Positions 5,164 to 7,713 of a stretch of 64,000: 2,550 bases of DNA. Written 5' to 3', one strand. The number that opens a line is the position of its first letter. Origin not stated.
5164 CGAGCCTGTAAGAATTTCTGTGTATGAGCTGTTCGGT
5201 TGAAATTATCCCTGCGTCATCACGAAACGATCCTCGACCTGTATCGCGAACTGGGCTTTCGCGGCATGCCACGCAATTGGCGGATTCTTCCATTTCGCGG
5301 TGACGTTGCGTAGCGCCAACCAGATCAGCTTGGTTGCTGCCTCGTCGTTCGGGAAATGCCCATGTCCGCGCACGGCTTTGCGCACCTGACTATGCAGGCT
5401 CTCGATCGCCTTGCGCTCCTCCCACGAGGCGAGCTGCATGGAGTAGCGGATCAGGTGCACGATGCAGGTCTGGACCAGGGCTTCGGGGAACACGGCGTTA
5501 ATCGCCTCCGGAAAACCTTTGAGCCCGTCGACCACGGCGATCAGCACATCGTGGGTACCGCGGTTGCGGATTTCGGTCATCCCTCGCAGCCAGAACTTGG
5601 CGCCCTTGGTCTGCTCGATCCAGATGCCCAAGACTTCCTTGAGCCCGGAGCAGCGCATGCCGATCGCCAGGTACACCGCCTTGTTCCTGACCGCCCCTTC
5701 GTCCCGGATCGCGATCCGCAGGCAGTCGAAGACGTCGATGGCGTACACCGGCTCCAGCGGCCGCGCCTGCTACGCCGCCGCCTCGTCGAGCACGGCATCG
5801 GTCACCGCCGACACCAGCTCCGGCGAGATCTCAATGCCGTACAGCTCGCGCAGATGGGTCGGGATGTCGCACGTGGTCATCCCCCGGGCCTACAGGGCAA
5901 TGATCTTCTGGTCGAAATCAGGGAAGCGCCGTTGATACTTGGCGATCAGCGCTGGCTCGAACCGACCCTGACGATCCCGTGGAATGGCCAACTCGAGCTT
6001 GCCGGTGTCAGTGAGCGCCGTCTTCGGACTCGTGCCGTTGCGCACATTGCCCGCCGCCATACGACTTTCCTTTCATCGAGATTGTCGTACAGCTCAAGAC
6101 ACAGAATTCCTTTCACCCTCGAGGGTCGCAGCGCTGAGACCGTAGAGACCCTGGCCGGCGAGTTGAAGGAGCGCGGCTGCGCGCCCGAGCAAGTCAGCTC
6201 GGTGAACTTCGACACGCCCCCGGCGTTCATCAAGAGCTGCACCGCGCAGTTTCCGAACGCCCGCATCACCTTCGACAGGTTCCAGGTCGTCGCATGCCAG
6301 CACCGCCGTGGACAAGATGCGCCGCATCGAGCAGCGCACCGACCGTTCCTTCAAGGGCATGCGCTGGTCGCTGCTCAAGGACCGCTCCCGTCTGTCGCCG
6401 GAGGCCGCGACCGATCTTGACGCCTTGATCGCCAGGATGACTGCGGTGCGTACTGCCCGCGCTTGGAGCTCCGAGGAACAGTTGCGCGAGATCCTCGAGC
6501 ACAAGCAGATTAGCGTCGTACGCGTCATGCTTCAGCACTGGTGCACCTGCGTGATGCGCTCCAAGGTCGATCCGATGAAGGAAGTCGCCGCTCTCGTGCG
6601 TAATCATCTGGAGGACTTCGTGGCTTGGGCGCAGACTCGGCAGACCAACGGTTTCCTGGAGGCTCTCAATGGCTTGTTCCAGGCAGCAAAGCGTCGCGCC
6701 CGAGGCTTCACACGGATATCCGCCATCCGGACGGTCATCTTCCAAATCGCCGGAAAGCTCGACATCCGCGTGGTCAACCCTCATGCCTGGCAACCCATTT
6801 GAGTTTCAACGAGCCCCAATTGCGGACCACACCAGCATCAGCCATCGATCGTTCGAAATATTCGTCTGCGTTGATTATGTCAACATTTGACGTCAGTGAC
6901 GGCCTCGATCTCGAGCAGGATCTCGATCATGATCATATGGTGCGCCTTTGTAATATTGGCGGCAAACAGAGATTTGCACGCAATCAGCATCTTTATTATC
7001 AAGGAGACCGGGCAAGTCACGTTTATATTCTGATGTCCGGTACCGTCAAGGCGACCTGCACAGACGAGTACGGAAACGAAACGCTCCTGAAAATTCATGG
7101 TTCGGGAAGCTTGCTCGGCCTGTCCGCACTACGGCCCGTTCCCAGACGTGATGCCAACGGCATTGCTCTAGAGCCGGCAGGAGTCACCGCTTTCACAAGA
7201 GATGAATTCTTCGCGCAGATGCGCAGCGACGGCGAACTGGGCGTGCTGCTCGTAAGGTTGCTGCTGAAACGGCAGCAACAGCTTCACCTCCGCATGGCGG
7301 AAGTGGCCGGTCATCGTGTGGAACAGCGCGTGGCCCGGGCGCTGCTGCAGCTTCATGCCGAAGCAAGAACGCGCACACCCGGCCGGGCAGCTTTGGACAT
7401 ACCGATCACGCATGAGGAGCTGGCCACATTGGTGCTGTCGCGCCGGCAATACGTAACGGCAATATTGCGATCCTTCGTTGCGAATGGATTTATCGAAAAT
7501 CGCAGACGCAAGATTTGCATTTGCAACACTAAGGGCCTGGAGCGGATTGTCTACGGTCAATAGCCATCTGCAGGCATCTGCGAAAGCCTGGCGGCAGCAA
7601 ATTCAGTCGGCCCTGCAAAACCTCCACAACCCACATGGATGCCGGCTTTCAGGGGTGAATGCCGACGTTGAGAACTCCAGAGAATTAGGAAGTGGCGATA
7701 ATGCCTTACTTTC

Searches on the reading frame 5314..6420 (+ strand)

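Call 22: search_protein_families(library=pfam, proteins=[window:5314-6420:+], max_evalue=0.01)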
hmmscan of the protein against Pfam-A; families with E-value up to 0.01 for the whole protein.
window:5314-6420:+ (368 aa): 1 family
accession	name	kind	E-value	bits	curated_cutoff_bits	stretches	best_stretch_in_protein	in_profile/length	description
PF01610.23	DDE_Tnp_ISL3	-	1.6e-08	35.1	23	1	260-327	23-88/240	Transposase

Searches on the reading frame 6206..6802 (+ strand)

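Call 22: search_protein_families(library=pfam, proteins=[window:6206-6802:+], max_evalue=0.01)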
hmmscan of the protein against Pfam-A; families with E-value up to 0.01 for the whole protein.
window:6206-6802:+ (198 aa): 1 family
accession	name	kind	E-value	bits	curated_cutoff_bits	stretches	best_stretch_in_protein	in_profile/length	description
PF01610.23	DDE_Tnp_ISL3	-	3.8e-29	102.6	23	1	30-177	89-239/240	Transposase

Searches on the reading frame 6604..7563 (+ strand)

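Call 22: search_protein_families(library=pfam, proteins=[window:6604-7563:+], max_evalue=0.01)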
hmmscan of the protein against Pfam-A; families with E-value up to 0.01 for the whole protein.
window:6604-7563:+ (319 aa): 2 families
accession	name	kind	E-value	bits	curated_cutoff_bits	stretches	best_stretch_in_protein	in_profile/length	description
PF13545.12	HTH_Crp_2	-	1.9e-15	57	27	1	241-315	1-70/70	Crp-like helix-turn-helix domain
PF00027.35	cNMP_binding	-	8.7e-15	54.9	27.5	1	122-208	2-88/89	Cyclic nucleotide-binding domain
